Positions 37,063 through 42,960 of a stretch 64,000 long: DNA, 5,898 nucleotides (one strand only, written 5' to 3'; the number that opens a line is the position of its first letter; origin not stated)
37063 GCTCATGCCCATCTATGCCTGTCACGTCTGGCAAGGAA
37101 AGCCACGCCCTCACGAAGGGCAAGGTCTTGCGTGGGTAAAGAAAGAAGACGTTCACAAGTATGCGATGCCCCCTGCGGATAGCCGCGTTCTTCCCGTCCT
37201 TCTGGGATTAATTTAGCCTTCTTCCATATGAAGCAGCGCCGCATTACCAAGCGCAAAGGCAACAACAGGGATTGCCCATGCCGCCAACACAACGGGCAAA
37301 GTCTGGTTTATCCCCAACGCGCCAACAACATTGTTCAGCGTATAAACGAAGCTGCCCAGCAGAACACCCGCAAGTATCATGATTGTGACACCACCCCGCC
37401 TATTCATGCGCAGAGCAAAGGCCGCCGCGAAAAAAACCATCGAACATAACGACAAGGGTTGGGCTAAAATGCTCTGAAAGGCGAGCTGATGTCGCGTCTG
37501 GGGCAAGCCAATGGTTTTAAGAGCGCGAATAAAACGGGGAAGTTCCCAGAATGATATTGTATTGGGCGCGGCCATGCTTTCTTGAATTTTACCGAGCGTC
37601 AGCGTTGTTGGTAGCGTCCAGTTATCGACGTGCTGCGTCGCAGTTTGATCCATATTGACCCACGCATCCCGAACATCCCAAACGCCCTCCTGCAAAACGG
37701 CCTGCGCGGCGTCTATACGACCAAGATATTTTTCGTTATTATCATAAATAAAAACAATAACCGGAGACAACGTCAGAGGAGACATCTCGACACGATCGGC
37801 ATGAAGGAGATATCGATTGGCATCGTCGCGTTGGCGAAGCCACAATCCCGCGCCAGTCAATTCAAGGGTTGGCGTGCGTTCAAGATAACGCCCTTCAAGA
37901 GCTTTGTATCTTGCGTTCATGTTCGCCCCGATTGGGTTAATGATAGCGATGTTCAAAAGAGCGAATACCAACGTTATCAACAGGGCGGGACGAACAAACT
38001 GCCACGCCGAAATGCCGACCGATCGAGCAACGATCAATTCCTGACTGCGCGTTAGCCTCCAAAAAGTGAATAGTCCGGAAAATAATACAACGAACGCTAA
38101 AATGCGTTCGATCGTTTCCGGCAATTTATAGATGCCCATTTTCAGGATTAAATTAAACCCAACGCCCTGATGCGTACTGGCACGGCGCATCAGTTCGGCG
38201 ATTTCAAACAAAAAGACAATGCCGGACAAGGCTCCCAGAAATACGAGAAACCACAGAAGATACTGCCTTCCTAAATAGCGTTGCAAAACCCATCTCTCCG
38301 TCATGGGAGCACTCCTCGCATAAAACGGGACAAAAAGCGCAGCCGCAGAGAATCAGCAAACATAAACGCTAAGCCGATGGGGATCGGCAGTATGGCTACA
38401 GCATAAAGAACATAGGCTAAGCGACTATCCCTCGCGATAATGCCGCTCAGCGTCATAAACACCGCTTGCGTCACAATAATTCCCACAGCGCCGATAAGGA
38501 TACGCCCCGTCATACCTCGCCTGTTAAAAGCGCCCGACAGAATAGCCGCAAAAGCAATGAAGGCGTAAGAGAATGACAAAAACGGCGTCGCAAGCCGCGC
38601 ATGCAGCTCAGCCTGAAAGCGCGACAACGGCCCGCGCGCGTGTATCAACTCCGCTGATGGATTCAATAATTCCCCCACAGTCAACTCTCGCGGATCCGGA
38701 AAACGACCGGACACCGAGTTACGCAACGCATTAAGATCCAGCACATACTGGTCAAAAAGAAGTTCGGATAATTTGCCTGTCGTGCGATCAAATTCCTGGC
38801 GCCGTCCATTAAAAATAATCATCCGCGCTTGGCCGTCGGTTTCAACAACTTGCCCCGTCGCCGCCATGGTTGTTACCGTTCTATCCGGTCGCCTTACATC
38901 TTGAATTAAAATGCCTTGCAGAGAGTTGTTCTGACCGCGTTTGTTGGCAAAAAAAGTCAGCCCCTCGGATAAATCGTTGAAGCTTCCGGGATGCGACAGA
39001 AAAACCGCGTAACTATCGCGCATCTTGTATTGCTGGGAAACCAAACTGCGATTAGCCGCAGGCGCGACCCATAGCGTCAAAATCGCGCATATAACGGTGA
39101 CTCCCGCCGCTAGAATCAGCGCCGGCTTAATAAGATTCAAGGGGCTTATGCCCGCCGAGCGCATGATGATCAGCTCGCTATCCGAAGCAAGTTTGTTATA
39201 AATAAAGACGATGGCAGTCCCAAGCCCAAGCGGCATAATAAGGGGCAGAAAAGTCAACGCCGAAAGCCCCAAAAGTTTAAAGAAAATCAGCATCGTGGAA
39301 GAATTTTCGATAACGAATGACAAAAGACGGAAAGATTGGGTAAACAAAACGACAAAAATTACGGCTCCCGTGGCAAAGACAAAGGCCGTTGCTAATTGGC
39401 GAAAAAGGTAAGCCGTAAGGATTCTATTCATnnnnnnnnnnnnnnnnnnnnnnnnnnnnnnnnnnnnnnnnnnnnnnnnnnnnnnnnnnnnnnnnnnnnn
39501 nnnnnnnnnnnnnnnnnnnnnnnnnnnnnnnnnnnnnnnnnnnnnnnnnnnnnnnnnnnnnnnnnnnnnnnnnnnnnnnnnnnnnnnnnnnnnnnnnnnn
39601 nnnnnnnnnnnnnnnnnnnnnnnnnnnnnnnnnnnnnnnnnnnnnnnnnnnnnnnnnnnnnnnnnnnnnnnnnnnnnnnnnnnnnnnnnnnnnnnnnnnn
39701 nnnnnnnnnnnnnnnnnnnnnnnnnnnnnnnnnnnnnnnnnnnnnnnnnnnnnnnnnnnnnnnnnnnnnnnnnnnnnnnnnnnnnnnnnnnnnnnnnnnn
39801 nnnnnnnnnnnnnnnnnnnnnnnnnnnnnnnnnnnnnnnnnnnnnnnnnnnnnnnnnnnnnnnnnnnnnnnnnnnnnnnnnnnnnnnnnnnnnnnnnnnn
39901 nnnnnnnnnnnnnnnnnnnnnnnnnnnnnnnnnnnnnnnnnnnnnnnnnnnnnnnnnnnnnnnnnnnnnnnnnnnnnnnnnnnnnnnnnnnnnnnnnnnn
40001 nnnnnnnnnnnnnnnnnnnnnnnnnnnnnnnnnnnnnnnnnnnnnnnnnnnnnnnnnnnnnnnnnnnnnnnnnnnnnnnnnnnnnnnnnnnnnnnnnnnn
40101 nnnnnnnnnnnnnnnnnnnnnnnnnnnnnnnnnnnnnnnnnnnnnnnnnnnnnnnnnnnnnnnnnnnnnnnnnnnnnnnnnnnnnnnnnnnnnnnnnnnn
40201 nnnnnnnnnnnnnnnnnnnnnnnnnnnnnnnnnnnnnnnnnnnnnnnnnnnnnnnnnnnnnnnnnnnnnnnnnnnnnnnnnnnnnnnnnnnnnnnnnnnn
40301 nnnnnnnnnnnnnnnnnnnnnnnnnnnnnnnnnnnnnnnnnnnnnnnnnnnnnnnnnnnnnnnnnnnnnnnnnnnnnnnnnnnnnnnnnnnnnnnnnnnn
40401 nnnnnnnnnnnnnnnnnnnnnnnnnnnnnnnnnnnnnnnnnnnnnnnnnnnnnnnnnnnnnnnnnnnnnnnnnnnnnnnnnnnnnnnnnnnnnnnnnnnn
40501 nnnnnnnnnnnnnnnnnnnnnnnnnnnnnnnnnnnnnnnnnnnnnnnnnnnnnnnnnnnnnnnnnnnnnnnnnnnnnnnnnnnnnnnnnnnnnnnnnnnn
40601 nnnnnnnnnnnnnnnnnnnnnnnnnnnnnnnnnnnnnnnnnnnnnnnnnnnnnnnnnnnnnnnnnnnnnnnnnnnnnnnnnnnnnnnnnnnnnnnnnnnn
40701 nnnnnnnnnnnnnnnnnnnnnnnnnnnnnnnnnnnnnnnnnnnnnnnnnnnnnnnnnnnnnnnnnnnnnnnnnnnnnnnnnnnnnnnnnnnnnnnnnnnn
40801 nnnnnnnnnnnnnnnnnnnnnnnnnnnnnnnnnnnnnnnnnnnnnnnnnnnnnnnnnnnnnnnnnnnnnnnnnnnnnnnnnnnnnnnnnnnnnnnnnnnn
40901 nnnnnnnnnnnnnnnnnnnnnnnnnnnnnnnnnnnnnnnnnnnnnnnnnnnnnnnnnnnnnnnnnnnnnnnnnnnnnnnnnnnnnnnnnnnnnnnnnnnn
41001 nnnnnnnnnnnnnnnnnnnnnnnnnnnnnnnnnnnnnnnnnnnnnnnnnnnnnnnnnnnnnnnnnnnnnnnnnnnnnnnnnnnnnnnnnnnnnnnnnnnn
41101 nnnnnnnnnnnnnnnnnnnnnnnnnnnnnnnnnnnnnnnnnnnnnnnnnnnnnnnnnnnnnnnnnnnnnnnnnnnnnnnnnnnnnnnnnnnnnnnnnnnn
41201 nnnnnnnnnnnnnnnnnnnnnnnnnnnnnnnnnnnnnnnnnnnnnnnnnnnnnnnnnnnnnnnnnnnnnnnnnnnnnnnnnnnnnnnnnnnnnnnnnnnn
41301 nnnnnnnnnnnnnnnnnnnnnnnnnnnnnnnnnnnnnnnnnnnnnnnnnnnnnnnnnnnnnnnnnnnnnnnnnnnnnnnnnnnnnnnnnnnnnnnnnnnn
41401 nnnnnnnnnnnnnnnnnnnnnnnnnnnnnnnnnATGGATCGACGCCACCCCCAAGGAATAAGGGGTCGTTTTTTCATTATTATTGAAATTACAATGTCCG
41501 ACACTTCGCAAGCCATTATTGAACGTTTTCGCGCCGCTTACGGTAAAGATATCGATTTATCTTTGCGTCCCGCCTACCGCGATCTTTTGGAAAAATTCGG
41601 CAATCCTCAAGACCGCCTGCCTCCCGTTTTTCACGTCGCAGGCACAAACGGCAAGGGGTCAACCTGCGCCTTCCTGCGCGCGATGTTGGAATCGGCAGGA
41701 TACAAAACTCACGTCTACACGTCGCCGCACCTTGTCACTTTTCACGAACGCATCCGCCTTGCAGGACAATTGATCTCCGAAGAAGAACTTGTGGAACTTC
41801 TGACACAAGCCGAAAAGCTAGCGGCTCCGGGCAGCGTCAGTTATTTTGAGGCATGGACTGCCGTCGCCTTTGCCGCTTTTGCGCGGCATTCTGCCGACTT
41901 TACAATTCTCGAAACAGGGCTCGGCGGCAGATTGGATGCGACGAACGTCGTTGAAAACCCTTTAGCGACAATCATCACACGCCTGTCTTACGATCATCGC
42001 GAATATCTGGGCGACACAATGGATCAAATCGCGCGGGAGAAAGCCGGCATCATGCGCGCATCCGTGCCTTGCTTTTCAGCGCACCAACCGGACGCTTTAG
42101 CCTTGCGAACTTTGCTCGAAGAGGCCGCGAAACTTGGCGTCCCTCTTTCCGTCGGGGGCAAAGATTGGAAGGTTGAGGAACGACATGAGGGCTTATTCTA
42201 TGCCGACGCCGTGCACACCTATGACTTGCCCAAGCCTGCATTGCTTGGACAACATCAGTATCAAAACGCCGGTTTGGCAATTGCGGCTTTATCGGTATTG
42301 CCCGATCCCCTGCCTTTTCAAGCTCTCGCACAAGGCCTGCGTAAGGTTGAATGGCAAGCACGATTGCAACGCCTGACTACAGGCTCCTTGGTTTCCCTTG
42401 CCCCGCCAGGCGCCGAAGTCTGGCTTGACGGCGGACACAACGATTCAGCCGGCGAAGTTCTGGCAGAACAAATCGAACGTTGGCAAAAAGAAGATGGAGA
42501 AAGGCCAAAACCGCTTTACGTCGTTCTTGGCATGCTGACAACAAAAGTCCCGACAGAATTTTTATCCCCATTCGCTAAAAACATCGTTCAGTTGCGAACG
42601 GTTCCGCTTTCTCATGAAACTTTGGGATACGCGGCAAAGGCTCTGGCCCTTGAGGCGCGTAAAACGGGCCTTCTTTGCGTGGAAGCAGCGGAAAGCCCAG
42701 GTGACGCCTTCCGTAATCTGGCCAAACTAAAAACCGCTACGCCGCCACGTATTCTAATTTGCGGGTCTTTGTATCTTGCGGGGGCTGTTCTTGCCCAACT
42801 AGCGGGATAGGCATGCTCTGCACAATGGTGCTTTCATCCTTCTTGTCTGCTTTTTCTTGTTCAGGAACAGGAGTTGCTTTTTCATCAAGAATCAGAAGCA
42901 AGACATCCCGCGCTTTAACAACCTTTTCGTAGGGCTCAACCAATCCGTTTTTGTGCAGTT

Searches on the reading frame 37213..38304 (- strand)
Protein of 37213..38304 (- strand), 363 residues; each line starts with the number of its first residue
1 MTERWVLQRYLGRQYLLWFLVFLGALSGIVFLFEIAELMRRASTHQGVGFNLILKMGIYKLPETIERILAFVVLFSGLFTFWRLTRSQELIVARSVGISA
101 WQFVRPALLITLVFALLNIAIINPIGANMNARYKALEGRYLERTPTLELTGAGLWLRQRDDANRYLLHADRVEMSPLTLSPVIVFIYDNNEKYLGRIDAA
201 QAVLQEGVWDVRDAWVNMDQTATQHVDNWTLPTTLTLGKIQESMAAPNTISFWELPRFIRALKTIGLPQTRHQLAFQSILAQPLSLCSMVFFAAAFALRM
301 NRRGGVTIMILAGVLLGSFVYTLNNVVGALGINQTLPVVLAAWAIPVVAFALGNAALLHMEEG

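Call 37: search_protein_families(library=pfam, proteins=[window:37213-38304:-], max_evalue=0.001)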
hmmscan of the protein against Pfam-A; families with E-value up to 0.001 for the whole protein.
window:37213-38304:- (363 aa): 1 family
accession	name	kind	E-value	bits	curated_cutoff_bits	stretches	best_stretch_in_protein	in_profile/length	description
PF03739.19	LptF_LptG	-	1.2e-66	225.7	27.9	1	9-357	1-351/353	Lipopolysaccharide export system permease LptF/LptG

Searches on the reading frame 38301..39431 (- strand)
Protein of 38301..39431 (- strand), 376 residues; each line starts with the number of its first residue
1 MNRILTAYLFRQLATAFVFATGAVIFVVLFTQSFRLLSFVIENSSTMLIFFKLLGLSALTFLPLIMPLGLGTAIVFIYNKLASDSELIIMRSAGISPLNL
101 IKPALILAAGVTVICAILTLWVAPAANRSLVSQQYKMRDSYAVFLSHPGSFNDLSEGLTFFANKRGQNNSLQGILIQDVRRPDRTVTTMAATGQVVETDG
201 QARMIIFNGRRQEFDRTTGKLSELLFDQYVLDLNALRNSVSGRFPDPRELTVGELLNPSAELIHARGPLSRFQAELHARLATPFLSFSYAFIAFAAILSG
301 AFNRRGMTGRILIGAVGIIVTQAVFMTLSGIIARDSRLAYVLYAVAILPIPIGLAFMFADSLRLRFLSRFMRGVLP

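Call 37: search_protein_families(library=pfam, proteins=[window:38301-39431:-], max_evalue=0.001)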
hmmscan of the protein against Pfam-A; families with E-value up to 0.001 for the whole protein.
window:38301-39431:- (376 aa): 1 family
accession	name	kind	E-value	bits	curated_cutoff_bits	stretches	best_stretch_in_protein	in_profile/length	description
PF03739.19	LptF_LptG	-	3.3e-64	217.6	27.9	1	8-356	2-346/353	Lipopolysaccharide export system permease LptF/LptG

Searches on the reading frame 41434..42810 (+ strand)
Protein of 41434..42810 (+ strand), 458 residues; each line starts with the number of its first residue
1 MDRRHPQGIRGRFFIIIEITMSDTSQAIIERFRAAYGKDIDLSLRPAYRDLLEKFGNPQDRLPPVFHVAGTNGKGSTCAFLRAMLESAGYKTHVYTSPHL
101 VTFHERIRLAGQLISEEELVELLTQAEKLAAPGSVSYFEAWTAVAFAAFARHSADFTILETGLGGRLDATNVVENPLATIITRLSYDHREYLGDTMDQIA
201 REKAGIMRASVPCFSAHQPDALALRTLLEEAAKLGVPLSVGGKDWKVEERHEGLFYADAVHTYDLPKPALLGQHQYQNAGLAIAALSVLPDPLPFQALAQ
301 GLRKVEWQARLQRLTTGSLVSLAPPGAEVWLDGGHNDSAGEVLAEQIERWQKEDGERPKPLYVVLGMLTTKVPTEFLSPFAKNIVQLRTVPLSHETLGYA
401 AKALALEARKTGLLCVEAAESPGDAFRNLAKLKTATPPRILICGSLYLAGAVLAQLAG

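Call 37: search_protein_families(library=pfam, proteins=[window:41434-42810:+], max_evalue=0.001)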
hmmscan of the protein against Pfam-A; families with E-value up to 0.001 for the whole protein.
window:41434-42810:+ (458 aa): 1 family
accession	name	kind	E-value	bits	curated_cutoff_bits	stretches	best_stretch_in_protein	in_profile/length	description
PF08245.18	Mur_ligase_M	-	6.3e-11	43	24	1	68-285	1-199/200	Mur ligase middle domain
